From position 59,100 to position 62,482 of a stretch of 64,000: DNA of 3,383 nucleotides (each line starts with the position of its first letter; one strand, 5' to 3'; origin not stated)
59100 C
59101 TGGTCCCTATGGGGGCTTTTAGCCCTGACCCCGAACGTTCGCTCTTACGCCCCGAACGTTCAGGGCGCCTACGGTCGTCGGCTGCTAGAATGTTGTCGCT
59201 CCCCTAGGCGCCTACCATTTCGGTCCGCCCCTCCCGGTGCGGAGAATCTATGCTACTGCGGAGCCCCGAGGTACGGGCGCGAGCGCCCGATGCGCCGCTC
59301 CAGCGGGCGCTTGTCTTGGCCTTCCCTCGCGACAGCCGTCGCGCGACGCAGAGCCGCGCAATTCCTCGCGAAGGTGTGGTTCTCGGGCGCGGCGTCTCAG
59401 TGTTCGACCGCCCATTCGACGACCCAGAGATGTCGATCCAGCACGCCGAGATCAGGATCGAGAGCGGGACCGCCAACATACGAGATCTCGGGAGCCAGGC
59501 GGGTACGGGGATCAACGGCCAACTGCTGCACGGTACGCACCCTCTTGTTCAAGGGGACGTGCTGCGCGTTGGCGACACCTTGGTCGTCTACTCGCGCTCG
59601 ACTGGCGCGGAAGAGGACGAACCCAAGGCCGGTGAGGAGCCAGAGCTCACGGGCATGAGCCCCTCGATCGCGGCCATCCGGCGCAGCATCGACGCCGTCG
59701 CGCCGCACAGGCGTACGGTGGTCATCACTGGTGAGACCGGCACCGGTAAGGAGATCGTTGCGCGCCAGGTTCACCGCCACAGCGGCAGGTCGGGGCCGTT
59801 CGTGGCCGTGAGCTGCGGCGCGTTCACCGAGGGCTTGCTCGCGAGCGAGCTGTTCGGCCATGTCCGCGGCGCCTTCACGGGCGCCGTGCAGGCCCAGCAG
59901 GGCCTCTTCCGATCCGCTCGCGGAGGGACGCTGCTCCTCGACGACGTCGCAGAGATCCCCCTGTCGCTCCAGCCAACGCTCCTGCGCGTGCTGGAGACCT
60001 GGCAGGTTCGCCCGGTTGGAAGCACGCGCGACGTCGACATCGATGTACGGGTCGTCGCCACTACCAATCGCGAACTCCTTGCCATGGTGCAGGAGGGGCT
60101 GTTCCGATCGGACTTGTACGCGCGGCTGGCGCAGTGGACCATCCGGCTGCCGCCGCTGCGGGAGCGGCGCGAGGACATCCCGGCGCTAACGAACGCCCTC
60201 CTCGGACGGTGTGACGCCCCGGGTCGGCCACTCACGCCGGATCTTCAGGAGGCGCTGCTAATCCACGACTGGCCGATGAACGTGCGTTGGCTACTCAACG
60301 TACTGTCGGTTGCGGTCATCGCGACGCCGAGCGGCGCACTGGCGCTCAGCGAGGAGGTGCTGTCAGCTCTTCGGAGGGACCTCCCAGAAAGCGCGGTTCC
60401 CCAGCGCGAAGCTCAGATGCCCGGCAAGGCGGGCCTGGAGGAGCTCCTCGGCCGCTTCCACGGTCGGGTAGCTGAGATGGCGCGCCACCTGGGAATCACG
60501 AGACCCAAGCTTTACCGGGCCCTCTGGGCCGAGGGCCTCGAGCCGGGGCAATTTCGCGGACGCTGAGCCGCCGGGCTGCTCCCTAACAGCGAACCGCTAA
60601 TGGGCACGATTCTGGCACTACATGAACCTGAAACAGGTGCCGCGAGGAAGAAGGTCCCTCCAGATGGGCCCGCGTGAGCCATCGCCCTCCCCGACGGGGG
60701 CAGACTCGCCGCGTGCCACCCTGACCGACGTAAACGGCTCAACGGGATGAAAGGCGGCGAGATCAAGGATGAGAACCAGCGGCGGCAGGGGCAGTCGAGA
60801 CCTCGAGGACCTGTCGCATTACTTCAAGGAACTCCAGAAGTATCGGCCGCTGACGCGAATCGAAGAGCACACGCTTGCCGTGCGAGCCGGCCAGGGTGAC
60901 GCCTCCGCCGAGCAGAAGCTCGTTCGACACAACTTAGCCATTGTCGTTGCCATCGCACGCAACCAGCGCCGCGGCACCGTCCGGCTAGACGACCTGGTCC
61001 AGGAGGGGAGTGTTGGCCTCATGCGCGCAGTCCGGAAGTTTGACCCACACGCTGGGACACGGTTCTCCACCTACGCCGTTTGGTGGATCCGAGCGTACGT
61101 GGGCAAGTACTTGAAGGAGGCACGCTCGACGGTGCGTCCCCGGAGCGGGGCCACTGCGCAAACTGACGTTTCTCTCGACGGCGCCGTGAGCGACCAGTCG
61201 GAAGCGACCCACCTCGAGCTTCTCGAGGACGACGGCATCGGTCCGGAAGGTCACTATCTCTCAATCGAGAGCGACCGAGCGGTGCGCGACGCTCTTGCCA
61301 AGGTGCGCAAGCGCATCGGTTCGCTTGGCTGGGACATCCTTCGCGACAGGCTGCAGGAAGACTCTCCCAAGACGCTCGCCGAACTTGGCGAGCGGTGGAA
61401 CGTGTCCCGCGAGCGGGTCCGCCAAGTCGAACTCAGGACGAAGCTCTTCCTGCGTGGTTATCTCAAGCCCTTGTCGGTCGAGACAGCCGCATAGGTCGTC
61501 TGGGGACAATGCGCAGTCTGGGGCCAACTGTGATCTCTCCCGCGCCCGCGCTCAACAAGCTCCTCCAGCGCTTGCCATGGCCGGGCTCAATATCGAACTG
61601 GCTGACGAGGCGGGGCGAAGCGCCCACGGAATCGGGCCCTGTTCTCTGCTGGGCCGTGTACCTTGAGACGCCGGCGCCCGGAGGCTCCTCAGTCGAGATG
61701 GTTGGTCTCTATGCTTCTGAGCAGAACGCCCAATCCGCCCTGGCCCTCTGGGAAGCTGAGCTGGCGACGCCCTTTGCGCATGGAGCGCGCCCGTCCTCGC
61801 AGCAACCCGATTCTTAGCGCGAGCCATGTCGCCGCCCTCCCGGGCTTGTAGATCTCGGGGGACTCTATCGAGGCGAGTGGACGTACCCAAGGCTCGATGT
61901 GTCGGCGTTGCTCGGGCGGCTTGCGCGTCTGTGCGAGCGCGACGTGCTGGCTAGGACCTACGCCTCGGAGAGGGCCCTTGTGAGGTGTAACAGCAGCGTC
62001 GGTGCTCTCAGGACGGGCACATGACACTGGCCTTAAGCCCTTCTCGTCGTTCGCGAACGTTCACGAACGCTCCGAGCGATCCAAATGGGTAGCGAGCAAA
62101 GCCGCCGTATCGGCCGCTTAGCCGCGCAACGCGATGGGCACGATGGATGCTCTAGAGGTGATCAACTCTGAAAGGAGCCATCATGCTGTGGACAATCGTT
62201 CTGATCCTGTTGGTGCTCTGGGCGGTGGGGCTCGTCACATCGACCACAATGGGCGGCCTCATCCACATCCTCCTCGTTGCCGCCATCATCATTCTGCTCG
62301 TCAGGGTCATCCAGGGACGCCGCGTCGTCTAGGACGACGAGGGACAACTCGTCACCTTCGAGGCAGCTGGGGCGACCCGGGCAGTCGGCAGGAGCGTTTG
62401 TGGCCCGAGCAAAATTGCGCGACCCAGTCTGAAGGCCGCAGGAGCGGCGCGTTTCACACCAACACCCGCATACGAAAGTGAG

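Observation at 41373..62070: A nested-palindromic motif, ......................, recurs at five intergenic positions in the stress-gene/regulator island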

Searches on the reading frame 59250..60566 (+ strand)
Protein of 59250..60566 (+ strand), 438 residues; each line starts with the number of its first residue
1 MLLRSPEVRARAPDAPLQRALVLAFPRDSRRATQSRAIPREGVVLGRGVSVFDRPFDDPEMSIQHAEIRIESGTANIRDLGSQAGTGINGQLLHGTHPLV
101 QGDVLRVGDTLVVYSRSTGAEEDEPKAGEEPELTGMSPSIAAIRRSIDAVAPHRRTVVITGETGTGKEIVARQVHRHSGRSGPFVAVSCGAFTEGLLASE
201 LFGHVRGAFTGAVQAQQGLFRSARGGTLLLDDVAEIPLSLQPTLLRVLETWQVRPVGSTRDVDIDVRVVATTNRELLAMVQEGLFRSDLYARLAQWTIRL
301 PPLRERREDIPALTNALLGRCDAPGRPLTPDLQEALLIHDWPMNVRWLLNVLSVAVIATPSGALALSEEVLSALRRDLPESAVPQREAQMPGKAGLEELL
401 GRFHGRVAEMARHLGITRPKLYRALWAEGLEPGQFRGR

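Call 12: search_protein_families(library=pfam, proteins=[window:59250-60566:+], max_evalue=0.01)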
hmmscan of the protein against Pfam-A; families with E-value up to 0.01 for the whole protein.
window:59250-60566:+ (438 aa): 9 families
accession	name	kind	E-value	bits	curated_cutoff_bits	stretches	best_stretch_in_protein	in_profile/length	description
PF00158.32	Sigma54_activat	-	6.2e-58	195.6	20.2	1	134-298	2-167/168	Sigma-54 interaction domain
PF14532.12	Sigma54_activ_2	-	1.3e-19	71.3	25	1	135-303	2-138/138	Sigma-54 interaction domain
PF00498.31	FHA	-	2.1e-11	44.5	20.7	1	43-108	1-67/67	FHA domain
PF25601.1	AAA_lid_14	-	1.3e-09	38.2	27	1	304-366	1-67/87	AAA+ ATPase lid domain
PF07728.20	AAA_5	-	1.7e-07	31.8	22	1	157-274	2-123/139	AAA domain (dynein-related subfamily)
PF02954.25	HTH_8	-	3.2e-05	24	22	1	396-425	10-39/42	Bacterial regulatory protein, Fis family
PF16697.10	Yop-YscD_cpl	-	6.3e-05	23.6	33.2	1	40-112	16-88/94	Inner membrane component of T3SS, cytoplasmic domain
PF00004.35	AAA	-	0.00014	22.7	21.2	1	158-285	2-119/131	ATPase family associated with various cellular activities (AAA)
PF13191.12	AAA_16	-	0.00019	22.4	32.6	1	137-208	6-85/167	AAA ATPase domain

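Call 40: find_related_loci(query=window:59250-60566:+, collection=metagenome_contigs, flank=6000)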
Query window:59250-60566:+ (438 aa) in metagenome_contigs; peptide patterns used: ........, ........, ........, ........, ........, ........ (x = any residue, [..] = any of these).
600 stretches matched a pattern (row limit reached: there are more); 558 encode a relative of the query (tblastn E <= 1e-3); the best 80 are kept; 80 distinct loci.
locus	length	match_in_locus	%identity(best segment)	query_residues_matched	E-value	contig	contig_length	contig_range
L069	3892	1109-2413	84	4-438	0e+0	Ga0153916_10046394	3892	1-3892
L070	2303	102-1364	63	20-436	7e-174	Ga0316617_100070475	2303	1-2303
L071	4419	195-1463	62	19-435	4e-161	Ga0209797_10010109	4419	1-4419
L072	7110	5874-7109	62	2-410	3e-138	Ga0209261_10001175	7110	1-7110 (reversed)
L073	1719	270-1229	69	120-436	7e-133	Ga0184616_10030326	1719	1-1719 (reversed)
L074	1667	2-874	67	145-432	3e-123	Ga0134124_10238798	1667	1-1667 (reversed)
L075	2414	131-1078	66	127-436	4e-120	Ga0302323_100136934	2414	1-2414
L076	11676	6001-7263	47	38-436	3e-104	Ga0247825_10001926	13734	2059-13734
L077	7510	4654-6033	38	2-430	1e-71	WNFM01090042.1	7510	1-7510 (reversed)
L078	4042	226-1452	38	34-425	4e-67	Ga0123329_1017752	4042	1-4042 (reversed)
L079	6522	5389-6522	41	41-408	5e-66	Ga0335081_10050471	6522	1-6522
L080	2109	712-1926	38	38-431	4e-68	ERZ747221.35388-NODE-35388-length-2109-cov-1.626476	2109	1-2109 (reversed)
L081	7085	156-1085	43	125-435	2e-65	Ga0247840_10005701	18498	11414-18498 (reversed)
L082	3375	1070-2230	41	58-438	5e-66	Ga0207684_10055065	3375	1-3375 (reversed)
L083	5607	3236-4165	43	125-435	1e-65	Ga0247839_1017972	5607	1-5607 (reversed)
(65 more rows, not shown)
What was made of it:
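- Myxococcota encode many EBP paralogues: 558 relatives were found in call 40.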

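Call 44: search_protein_families(library=ncbifam, proteins=[window:59250-60566:+], max_evalue=0.001)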
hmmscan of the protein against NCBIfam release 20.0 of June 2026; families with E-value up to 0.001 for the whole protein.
window:59250-60566:+ (438 aa): 30 families (the best 25 are shown)
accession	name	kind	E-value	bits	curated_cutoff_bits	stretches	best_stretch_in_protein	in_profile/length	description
NF003451.0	PRK05022.1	equivalog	7.3e-75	252.6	476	1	121-387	180-451/512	nitric oxide reductase transcriptional regulator NorR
NF038308.1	RNA_repair_RtcR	equivalog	1.4e-74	251.9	650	1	121-375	170-437/530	RNA repair transcriptional activator RtcR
NF011953.0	PRK15424.1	equivalog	8.1e-73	245.8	703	1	72-428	160-534/538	propionate catabolism operon regulatory protein PrpR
TIGR01817.1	nifA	equivalog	1.2e-71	242.1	528.85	1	117-360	182-429/534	nif-specific transcriptional activator NifA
TIGR01818.1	ntrC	equivalog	5.6e-70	236.4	558.6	1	118-376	121-383/463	nitrogen regulation protein NR(I)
TIGR02329.1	propionate_PrpR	equivalog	3.7e-69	233.8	499.2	1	132-425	213-524/526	propionate catabolism operon regulatory protein PrpR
TIGR02915.1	PEP_resp_reg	equivalog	8.6e-69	232.5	502.6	1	132-425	140-439/445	PEP-CTERM-box response regulator transcription factor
NF011695.0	PRK15115.1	equivalog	2.5e-68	230.9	763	1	133-436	137-444/445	two-component system response regulator GlrR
NF008469.0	PRK11361.1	equivalog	1.5e-67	228.3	714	1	136-408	148-422/461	acetoacetate metabolism transcriptional regulator AtoC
NF041552.1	TF_PrdR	equivalog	1.7e-65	221.5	795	1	132-364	268-505/577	sigma-54 dependent transcriptional regulator PrdR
NF050807.1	TransRegFlbDCaul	equivalog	8.3e-64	216.1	750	1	133-414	120-405/454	sigma-54-dependent transcriptional regulator FlbD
TIGR02974.1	phageshock_pspF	equivalog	9.4e-61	205.9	443.55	1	134-373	2-247/336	phage shock protein operon transcriptional activator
NF041946.1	LuxO_transreg_Vib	equivalog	3.5e-59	200.8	800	1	126-358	128-365/463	quorum-sensing sigma-54 dependent transcriptional regulator LuxO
NF007689.0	PRK10365.1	equivalog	3.5e-58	197.5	760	1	114-422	123-436/441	sigma-54-dependent response regulator transcription factor ZraR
NF011958.0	PRK15429.1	equivalog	1.8e-57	195.4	830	1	130-379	378-632/692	formate hydrogenlyase transcriptional activator FlhA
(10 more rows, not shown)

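Call 56: find_encoding_contigs(protein=window:59250-60566:+, flank=2000, max_places=3)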
Protein window:59250-60566:+ (438 aa): no gene with exactly this product is on record in the collection.

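Call 58: find_homologous_proteins(query=window:59250-60566:+, max_evalue=1e-60)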
Query window:59250-60566:+ (438 aa): 711 proteins with E <= 1e-60 among 8000 candidates; the best 120 are listed.
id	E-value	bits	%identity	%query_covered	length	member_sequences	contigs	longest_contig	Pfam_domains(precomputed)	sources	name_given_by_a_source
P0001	1.4e-283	958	100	100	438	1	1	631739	PF00158.33,PF00498.32,PF25601.2,PF02954.26,PF14532.13,PF07728.21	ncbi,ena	-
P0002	2.1e-237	806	86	100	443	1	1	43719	PF00158.33,PF00498.32,PF25601.2,PF16697.11,PF14532.13,PF07728.21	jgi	jgi:DNA-binding NtrC family response regulator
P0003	7.6e-237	804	84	100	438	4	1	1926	PF00158.33,PF00498.32,PF25601.2,PF16697.11,PF14532.13,PF07728.21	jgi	jgi:DNA-binding NtrC family response regulator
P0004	1.7e-235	800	84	100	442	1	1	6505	PF00158.33,PF00498.32,PF25601.2,PF16697.11,PF14532.13,PF07728.21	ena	-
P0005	4.6e-235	798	84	100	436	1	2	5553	PF00158.33,PF00498.32,PF25601.2,PF16697.11,PF14532.13,PF07728.21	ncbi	-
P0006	5.9e-235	798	84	99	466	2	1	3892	PF00158.33,PF00498.32,PF25601.2,PF14532.13,PF07728.21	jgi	-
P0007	2.6e-234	796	84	100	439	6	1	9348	PF00158.33,PF00498.32,PF25601.2,PF16697.11,PF14532.13,PF07728.21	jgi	jgi:DNA-binding NtrC family response regulator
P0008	1.4e-233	794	83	100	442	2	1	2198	PF00158.33,PF00498.32,PF25601.2,PF16697.11,PF14532.13,PF07728.21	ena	-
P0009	4.2e-233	792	83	100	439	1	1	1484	PF00158.33,PF00498.32,PF25601.2,PF16697.11,PF14532.13,PF07728.21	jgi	jgi:DNA-binding NtrC family response regulator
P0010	6.0e-232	788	83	100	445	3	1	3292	PF00158.33,PF00498.32,PF25601.2,PF16697.11,PF14532.13,PF07728.21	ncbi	-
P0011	1.1e-231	787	84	99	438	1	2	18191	PF00158.33,PF00498.32,PF25601.2,PF16697.11,PF14532.13,PF07728.21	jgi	jgi:DNA-binding NtrC family response regulator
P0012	1.5e-231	787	85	96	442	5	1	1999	PF00158.33,PF00498.32,PF25601.2,PF16697.11,PF14532.13,PF07728.21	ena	-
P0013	2.0e-231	786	83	99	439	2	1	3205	PF00158.33,PF00498.32,PF25601.2,PF16697.11,PF14532.13,PF07728.21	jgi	jgi:DNA-binding NtrC family response regulator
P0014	2.1e-229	780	83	100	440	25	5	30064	PF00158.33,PF00498.32,PF25601.2,PF14532.13,PF07728.21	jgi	jgi:DNA-binding NtrC family response regulator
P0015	5.3e-229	778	81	99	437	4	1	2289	PF00158.33,PF00498.32,PF25601.2,PF02954.26,PF16697.11,PF14532.13,PF07728.21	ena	-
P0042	2.4e-170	585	65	97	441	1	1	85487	PF00158.33,PF00498.32,PF25601.2,PF14532.13,PF07728.21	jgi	-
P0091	2.7e-161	555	65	92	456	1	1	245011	PF00158.33,PF00498.32,PF25601.2,PF14532.13,PF07728.21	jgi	jgi:DNA-binding NtrC family response regulator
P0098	2.6e-160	552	67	89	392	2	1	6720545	PF00158.33,PF00498.32,PF25601.2,PF16697.11,PF14532.13,PF07728.21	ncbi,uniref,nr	ncbi:sigma-54-dependent Fis family transcriptional regulator [Anaeromyxobacter oryzae]|uniref:sigma-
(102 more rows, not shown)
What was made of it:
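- Tried and rejected: A 100%-identical EBP (P0001) sits on a 631,739-bp contig (call 58).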

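Call 59: find_encoding_contigs(protein=P0001, flank=3000, max_places=2)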
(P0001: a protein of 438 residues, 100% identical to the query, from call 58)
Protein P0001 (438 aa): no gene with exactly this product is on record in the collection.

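Call 60: find_encoding_contigs(protein=P0098, flank=10000, max_places=2)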
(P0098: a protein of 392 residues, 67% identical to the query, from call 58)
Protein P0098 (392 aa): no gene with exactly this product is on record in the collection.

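Call 61: find_encoding_contigs(protein=P0002, flank=10000, max_places=2)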
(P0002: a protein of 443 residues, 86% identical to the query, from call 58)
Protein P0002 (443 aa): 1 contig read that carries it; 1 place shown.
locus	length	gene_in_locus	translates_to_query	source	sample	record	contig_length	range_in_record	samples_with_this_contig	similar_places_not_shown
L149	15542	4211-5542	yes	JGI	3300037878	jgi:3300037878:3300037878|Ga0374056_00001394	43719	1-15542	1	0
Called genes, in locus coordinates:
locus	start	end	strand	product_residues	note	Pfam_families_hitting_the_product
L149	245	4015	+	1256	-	PF01339:CheB_methylest, PF03705:CheR_N, PF01739:CheR, PF00989:PAS (faint), PF13596:PAS_10, PF08448:PAS_4, PF00512:HisKA, PF02518:HATPase_c, +1 more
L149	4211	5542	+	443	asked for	PF16697:Yop-YscD_cpl (weak), PF00498:FHA, PF00158:Sigma54_activat, PF14532:Sigma54_activ_2, PF07728:AAA_5, PF25601:AAA_lid_14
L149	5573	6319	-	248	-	PF04542:Sigma70_r2, PF04545:Sigma70_r4 (weak)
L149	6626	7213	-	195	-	PF03886:ABC_trans_aux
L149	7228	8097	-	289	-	PF02470:MlaD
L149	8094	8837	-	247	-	PF00005:ABC_tran, PF13304:AAA_21 (weak)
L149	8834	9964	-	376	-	PF13466:STAS_2, PF02405:MlaE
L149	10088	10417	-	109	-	PF04972:BON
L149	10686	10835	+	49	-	PF18919:DUF5670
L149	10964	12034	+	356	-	PF01594:AI-2E_transport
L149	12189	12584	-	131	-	-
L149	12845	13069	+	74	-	-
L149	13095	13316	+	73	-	-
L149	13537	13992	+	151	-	-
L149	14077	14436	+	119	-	PF07238:PilZ (weak)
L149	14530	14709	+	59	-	PF05532:CsbD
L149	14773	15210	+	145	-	PF06103:DUF948 (weak)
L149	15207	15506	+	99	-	PF12732:YtxH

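Call 71: find_encoding_contigs(protein=P0042, flank=10000, max_places=1)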
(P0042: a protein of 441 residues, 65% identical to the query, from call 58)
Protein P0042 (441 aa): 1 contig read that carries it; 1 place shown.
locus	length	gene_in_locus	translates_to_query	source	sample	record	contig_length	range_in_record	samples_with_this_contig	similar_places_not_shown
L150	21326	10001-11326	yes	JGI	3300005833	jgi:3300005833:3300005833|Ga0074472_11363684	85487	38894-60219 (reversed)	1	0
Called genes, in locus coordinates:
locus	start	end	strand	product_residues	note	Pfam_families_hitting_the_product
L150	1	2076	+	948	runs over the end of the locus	PF00690:Cation_ATPase_N, PF00122:E1-E2_ATPase, PF13246:Cation_ATPase, PF00702:Hydrolase, PF12710:HAD, PF00689:Cation_ATPase_C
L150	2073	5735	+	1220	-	PF00871:Acetate_kinase, PF09364:XFP_N, PF03894:XFP, PF09363:XFP_C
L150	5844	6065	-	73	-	-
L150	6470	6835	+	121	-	-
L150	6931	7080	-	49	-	PF18919:DUF5670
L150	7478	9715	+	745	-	PF01339:CheB_methylest, PF03705:CheR_N, PF01739:CheR, PF08448:PAS_4 (weak), PF13596:PAS_10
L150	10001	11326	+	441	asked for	PF00498:FHA, PF00158:Sigma54_activat, PF14532:Sigma54_activ_2, PF07728:AAA_5 (weak), PF25601:AAA_lid_14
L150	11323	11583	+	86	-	-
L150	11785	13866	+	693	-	PF20245:DUF6600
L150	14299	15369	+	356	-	PF00691:OmpA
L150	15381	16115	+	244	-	PF11999:Ice_binding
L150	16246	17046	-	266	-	PF04366:Ysc84 (weak)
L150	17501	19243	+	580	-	PF00528:BPD_transp_1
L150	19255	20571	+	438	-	PF00005:ABC_tran, PF13304:AAA_21 (faint), PF09821:AAA_assoc_C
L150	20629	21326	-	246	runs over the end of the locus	PF13191:AAA_16 (weak), PF00005:ABC_tran, PF02463:SMC_N (faint), PF09818:ABC_ATPase (faint), PF13304:AAA_21 (weak)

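Call 72: find_encoding_contigs(protein=P0091, flank=10000, max_places=1)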
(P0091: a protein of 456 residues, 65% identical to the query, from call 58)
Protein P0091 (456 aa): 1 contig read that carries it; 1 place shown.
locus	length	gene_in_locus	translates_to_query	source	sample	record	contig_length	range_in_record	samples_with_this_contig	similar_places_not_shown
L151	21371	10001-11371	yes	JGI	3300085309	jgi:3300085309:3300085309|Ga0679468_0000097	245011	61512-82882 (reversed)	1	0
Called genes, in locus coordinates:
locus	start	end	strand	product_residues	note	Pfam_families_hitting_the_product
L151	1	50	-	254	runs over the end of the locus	PF01514:YscJ_FliF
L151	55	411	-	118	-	-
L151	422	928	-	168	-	-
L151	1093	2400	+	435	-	PF08014:MATCAP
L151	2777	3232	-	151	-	-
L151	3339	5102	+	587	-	PF01594:AI-2E_transport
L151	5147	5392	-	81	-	PF12732:YtxH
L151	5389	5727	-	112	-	-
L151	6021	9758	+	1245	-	PF01339:CheB_methylest, PF03705:CheR_N, PF01739:CheR, PF08448:PAS_4 (weak), PF13596:PAS_10, PF08448:PAS_4 (weak), PF00512:HisKA, PF02518:HATPase_c, +1 more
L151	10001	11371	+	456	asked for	PF00498:FHA, PF00158:Sigma54_activat, PF14532:Sigma54_activ_2, PF07728:AAA_5 (weak), PF25601:AAA_lid_14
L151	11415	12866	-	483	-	PF00154:RecA_N (faint), PF03796:DnaB_C (faint), PF06745:ATPase, PF13481:AAA_25 (weak), PF23442:DUF7125, PF13481:AAA_25 (weak), PF06745:ATPase, PF23442:DUF7125 (weak), +7 more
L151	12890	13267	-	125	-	-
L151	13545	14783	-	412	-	PF13091:PLDc_2, PF00614:PLDc (weak), PF13091:PLDc_2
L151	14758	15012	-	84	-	-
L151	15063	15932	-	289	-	PF13282:DUF4070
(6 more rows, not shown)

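Call 73: find_encoding_contigs(protein=P0014, flank=10000, max_places=1)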
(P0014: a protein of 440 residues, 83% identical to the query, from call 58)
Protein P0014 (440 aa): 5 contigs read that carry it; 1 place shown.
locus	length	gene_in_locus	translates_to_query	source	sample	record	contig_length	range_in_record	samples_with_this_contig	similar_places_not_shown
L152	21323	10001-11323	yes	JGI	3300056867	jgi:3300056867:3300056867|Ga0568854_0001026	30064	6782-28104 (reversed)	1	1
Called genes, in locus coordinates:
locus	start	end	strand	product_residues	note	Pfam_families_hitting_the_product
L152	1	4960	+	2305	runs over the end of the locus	?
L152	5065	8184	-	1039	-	PF06480:FtsH_ext, PF00004:AAA, PF17862:AAA_lid_3, PF01434:Peptidase_M41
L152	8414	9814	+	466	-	PF00512:HisKA, PF02518:HATPase_c, PF00072:Response_reg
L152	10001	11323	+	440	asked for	PF00498:FHA, PF00158:Sigma54_activat, PF14532:Sigma54_activ_2, PF07728:AAA_5, PF25601:AAA_lid_14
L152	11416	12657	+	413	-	PF03060:NMO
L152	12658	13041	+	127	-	PF04542:Sigma70_r2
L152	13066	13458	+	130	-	PF04545:Sigma70_r4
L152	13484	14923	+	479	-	PF13396:PLDc_N (weak), PF13091:PLDc_2, PF00614:PLDc (weak), PF13091:PLDc_2, PF00614:PLDc (weak)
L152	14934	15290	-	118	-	PF09527:ATPase_gene1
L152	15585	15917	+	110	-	-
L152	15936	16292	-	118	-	-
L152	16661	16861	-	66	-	-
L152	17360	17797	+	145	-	PF00011:HSP20, PF17886:ArsA_HSP20 (weak)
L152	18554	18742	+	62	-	-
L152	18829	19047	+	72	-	-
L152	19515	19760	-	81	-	-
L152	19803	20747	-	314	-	-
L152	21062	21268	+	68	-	PF00313:CSD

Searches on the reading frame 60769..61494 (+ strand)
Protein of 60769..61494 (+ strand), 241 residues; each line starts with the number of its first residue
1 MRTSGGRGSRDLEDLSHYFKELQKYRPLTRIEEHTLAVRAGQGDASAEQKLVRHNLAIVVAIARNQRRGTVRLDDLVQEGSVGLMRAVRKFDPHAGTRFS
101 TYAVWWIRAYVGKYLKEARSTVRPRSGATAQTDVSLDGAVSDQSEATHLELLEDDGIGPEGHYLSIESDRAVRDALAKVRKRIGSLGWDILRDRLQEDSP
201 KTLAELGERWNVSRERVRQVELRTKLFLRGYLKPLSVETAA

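Call 12: search_protein_families(library=pfam, proteins=[window:60769-61494:+], max_evalue=0.01)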
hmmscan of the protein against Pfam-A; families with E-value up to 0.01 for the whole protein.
window:60769-61494:+ (241 aa): 3 families
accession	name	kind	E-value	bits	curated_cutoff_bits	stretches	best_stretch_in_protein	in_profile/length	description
PF04542.20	Sigma70_r2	-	4.4e-16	58.9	24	1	51-119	1-69/71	Sigma-70 region 2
PF04545.22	Sigma70_r4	-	6.5e-06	26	24.1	1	189-223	11-43/50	Sigma-70, region 4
PF00140.25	Sigma70_r1_2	-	7e-05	23.2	22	1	15-44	3-32/34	Sigma-70 factor, region 1.2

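Call 44: search_protein_families(library=ncbifam, proteins=[window:60769-61494:+], max_evalue=0.001)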
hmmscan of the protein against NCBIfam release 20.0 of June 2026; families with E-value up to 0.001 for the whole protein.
window:60769-61494:+ (241 aa): 48 families (the best 25 are shown)
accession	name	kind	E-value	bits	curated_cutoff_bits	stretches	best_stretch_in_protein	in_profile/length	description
TIGR02392.1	rpoH_proteo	equivalog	1.1e-39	136.7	323.1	2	14-121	2-110/270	RNA polymerase sigma factor RpoH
NF005143.0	PRK06596.1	subfamily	1.1e-38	133.3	241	2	13-117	14-119/285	RNA polymerase factor sigma-32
TIGR02394.1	rpoS_proteo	equivalog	8.7e-38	130.4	378.7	2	10-123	10-123/285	RNA polymerase sigma factor RpoS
TIGR02997.1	Sig70-cyanoRpoD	subfamily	3e-35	121.9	384.5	2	35-123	64-151/298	RNA polymerase sigma factor, RpoD/SigA family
NF004207.0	PRK05657.1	equivalog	1.5e-34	119.9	394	2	11-123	54-166/329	RNA polymerase sigma factor RpoS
NF005693.0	PRK07500.1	equivalog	2.3e-33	115.6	315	2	28-126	21-120/289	RNA polymerase factor sigma-32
NF006666.0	PRK09210.1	equivalog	4.4e-32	111.8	572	2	17-123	103-209/370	RNA polymerase sigma factor RpoD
NF004615.0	PRK05949.1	subfamily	7.5e-32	110.5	530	2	31-123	77-168/327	RNA polymerase sigma factor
NF005642.0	PRK07405.1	subfamily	2.6e-31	109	524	2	28-123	65-159/318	RNA polymerase sigma factor SigD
TIGR02393.1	RpoD_Cterm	equivalog_domain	2.8e-30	105.7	354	2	47-123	1-77/238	RNA polymerase sigma factor RpoD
NF005785.0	PRK07598.1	equivalog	2.3e-29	102.5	554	2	22-116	152-245/415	RNA polymerase sigma factor SigC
NF041931.2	MzaA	equivalog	1.4e-28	100.2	800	2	45-123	474-552/726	MZA anti-phage system associated sigma-70 family RNA polymerase sigma factor MzaA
NF005643.0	PRK07406.1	equivalog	4.2e-27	95.2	500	2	45-123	159-237/397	RNA polymerase sigma factor RpoD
NF005920.0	PRK07921.1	subfamily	8e-27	94.1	464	2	22-123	67-167/328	RNA polymerase sigma factor SigB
NF004208.0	PRK05658.1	equivalog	4.5e-26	92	555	2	28-113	373-459/631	RNA polymerase sigma factor RpoD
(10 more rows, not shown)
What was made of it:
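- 60769..61494 (+): Sigma-70-family factor (regions 1.2, 2, 4). Best NCBIfam resemblance is RpoH/RpoS, below the family cut-offs. calls 12, 44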

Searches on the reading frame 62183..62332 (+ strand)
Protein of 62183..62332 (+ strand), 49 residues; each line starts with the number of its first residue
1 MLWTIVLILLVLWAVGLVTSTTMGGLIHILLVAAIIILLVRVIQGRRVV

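Call 44: search_protein_families(library=ncbifam, proteins=[window:62183-62332:+], max_evalue=0.001)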
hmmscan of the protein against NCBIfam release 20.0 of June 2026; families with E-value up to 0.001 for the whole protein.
window:62183-62332:+ (49 aa): 1 family
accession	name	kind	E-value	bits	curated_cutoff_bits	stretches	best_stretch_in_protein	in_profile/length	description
NF033488.1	lmo0937_fam_TM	equivalog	7e-16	58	30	1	2-45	1-43/43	lmo0937 family membrane protein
